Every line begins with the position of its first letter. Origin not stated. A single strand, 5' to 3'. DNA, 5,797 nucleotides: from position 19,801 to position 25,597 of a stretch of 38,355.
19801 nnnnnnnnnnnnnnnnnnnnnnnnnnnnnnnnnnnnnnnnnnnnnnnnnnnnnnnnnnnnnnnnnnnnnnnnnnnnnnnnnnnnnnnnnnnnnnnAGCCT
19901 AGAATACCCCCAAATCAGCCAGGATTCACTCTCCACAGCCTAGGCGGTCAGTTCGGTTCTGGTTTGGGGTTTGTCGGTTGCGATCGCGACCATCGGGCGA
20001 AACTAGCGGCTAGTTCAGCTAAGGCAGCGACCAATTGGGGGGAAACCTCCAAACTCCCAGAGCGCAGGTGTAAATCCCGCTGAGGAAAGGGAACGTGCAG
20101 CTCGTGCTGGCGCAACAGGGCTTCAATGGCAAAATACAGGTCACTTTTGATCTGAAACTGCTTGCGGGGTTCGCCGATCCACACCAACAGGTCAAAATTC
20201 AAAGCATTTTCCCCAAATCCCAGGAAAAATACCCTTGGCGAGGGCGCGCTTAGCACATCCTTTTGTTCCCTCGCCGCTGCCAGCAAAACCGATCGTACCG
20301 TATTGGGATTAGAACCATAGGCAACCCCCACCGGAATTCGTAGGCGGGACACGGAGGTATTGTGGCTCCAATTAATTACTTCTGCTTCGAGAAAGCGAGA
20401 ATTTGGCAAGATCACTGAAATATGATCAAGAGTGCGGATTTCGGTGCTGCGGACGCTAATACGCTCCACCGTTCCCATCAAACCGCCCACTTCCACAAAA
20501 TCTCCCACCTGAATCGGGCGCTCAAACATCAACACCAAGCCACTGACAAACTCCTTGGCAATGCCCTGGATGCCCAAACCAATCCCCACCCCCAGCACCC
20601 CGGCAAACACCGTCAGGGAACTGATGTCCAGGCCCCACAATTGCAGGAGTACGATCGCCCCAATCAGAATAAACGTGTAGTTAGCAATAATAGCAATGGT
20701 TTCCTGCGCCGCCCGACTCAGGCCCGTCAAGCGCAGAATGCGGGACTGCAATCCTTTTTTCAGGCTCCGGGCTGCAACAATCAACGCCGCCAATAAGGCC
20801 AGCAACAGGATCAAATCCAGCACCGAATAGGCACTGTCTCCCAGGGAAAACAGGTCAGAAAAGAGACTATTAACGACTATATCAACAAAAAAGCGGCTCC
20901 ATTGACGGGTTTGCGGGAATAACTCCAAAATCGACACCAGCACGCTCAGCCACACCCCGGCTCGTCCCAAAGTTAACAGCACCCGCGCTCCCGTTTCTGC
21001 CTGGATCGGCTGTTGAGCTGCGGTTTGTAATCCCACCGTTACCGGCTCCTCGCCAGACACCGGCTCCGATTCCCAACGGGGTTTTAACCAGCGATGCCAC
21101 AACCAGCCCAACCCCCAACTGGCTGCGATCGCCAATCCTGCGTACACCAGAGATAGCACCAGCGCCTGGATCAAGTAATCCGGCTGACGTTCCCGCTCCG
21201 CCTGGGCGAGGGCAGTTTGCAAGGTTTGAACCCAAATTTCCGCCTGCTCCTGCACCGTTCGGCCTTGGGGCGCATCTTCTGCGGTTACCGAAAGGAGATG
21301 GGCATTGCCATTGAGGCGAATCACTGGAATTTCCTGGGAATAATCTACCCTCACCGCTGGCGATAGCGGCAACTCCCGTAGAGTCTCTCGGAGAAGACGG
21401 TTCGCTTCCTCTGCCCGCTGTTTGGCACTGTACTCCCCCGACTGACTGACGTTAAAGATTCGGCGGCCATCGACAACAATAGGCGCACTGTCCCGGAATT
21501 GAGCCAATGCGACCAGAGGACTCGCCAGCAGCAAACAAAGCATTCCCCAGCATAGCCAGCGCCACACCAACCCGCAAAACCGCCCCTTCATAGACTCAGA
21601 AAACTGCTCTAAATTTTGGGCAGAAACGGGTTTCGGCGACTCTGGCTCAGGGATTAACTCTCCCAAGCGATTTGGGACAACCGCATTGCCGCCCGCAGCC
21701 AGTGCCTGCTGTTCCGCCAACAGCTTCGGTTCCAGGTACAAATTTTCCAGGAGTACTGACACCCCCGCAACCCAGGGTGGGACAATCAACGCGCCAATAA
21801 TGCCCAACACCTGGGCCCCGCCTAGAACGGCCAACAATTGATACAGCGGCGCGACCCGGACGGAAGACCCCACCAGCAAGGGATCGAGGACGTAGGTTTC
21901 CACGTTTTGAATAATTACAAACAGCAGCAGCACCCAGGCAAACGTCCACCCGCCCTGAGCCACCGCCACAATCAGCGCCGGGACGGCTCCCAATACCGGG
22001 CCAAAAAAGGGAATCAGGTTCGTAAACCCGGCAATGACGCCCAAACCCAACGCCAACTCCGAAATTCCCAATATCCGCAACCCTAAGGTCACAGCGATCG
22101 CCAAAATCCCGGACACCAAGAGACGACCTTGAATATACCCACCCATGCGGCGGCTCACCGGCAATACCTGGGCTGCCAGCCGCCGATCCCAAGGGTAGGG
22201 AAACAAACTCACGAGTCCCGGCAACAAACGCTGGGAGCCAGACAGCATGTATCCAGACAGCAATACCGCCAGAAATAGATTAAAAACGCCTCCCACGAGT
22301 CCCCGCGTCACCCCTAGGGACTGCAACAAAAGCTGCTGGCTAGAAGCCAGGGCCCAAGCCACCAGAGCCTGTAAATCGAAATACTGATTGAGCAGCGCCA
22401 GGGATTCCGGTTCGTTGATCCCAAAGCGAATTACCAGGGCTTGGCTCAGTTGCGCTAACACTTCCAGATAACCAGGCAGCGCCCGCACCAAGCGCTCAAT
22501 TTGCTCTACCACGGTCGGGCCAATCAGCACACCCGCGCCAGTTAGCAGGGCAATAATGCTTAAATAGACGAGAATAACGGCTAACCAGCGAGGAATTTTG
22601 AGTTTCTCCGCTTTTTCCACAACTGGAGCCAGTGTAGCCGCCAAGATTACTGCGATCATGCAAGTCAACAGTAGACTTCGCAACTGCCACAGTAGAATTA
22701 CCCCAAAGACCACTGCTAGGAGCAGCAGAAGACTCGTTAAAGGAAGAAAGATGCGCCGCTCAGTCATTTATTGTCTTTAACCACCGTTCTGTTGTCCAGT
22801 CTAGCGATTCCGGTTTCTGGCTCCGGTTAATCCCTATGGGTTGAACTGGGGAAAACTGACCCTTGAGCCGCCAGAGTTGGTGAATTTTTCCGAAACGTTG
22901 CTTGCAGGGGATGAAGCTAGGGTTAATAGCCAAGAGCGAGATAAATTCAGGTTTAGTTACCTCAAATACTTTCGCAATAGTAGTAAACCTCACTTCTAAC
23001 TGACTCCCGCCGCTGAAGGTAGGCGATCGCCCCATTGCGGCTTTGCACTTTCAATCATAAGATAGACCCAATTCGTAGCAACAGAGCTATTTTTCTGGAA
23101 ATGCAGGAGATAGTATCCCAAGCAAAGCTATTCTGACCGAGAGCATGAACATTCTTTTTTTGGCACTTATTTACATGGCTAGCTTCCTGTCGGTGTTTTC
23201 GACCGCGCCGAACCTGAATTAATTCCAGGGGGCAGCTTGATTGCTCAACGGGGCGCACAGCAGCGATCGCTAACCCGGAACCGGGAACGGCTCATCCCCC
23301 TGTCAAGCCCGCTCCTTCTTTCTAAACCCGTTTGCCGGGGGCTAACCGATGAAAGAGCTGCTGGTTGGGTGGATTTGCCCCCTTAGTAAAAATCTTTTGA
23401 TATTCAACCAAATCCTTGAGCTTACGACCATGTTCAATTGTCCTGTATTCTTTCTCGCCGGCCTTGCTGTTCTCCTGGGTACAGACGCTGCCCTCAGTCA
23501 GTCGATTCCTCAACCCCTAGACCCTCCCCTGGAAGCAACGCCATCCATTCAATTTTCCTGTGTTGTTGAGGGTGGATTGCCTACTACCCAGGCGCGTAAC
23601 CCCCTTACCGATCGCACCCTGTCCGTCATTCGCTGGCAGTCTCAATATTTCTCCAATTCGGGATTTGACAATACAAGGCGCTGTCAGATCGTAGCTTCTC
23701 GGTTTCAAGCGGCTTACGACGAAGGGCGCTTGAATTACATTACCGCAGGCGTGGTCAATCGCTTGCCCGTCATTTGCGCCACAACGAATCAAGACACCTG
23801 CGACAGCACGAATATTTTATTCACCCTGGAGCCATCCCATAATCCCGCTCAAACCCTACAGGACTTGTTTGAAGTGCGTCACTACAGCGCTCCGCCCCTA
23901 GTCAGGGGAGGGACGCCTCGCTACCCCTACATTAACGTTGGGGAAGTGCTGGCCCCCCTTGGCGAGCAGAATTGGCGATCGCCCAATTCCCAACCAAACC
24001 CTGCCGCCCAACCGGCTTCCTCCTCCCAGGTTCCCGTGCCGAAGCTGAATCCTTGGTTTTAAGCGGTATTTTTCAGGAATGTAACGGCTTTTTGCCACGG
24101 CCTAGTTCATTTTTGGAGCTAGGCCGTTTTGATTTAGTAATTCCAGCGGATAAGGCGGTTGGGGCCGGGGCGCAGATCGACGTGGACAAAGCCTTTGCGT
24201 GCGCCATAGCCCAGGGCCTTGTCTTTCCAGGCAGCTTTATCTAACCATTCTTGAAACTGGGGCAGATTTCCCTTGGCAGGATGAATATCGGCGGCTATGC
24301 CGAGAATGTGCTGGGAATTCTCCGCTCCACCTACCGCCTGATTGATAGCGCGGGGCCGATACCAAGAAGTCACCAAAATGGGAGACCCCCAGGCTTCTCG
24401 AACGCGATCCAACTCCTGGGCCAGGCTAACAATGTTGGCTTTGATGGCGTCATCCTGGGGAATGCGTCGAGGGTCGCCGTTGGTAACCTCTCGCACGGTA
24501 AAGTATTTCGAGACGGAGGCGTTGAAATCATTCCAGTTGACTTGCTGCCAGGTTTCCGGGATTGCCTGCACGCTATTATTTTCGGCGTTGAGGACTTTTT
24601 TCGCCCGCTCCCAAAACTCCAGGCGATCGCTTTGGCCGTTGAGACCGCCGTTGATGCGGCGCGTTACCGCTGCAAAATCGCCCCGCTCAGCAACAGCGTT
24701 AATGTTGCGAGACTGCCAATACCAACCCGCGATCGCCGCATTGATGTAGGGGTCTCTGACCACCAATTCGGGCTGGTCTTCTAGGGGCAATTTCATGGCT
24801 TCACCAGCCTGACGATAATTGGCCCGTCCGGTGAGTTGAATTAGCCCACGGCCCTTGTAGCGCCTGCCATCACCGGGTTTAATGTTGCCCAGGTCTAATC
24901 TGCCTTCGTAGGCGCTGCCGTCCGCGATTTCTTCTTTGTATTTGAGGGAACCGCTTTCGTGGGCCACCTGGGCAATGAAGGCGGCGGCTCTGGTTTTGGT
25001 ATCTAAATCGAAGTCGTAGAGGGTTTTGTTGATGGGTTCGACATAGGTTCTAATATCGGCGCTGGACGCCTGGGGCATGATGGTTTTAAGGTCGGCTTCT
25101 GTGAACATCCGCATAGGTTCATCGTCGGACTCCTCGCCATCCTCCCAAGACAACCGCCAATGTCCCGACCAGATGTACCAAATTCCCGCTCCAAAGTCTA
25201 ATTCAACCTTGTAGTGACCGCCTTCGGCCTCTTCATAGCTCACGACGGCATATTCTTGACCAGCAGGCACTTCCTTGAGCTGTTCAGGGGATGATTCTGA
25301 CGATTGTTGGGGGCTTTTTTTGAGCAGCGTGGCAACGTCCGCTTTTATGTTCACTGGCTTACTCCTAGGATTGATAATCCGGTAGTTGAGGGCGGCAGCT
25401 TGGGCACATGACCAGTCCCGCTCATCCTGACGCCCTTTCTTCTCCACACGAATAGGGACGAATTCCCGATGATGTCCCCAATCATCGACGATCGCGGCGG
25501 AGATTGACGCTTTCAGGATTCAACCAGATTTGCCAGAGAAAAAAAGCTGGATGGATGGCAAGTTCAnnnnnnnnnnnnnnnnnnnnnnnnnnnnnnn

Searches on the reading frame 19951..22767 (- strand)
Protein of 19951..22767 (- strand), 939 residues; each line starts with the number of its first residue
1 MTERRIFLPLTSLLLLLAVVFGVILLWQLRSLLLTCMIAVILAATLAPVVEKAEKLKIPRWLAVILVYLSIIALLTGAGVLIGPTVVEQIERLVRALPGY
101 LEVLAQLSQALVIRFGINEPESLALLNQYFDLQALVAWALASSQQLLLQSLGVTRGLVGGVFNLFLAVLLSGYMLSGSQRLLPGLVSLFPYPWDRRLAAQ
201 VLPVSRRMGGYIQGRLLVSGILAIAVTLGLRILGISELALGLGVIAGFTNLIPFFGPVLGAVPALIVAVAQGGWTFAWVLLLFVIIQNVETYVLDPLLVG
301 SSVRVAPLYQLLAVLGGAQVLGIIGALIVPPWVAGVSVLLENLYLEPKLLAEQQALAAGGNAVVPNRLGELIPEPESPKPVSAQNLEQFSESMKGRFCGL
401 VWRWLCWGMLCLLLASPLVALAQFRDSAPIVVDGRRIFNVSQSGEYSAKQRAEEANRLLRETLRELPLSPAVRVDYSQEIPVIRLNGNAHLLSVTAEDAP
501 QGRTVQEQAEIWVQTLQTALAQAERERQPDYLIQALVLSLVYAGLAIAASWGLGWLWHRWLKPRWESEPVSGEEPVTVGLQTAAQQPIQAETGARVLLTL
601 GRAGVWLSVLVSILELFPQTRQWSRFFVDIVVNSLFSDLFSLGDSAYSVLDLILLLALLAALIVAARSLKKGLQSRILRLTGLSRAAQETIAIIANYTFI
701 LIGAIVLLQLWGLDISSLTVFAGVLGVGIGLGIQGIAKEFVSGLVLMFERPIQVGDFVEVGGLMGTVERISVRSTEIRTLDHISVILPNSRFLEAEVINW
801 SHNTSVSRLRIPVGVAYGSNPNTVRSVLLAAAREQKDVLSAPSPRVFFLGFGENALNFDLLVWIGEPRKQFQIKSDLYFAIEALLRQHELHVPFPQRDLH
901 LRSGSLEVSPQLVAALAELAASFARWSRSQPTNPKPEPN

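Call 13: search_protein_families(library=pfam, proteins=[window:19951-22767:-], max_evalue=0.001)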
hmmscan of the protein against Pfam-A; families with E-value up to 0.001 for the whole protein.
window:19951-22767:- (939 aa): 4 families
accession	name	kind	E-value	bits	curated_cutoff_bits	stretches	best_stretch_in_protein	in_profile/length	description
PF01594.21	AI-2E_transport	-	4e-54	184.4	34.3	1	13-342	2-325/327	AI-2E family transporter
PF00924.24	MS_channel_2nd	-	2.7e-21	75.9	20.2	1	736-802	2-68/68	Mechanosensitive ion channel, beta-domain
PF21082.3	MS_channel_3rd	-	7.7e-15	55.5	21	1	810-891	2-87/88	Mechanosensitive ion channel MscS, C-terminal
PF21088.3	MS_channel_1st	-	7.8e-06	26.2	23.1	1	694-734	2-42/42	Mechanosensitive ion channel, transmembrane helices 2/3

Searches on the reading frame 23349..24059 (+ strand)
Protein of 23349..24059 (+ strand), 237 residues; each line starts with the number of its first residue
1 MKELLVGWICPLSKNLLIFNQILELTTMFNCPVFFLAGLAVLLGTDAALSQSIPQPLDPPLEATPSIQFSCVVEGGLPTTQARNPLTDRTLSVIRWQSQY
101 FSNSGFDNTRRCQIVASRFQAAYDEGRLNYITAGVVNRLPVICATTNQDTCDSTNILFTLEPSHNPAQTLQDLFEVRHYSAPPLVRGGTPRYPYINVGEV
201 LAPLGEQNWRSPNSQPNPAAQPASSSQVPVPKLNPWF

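Call 43: search_protein_families(library=pfam, proteins=[window:23349-24059:+], max_evalue=0.0001)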
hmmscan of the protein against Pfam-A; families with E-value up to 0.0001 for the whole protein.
window:23349-24059:+ (237 aa): 1 family
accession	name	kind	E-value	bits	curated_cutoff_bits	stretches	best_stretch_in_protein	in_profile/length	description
PF14218.11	COP23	-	1.2e-35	122.7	27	1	68-201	1-137/138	Circadian oscillating protein COP23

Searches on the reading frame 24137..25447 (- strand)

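Call 43: search_protein_families(library=pfam, proteins=[window:24137-25447:-], max_evalue=0.0001)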
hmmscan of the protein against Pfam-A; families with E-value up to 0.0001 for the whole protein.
window:24137-25447:- (437 aa): 2 families
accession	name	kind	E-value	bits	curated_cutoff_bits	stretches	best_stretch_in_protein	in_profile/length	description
PF08291.16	Peptidase_M15_3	-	1.6e-19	70.5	23.2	1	337-424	23-108/108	Peptidase M15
PF00182.24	Glyco_hydro_19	-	7.4e-10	39.5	25.5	1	170-247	82-157/232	Chitinase class I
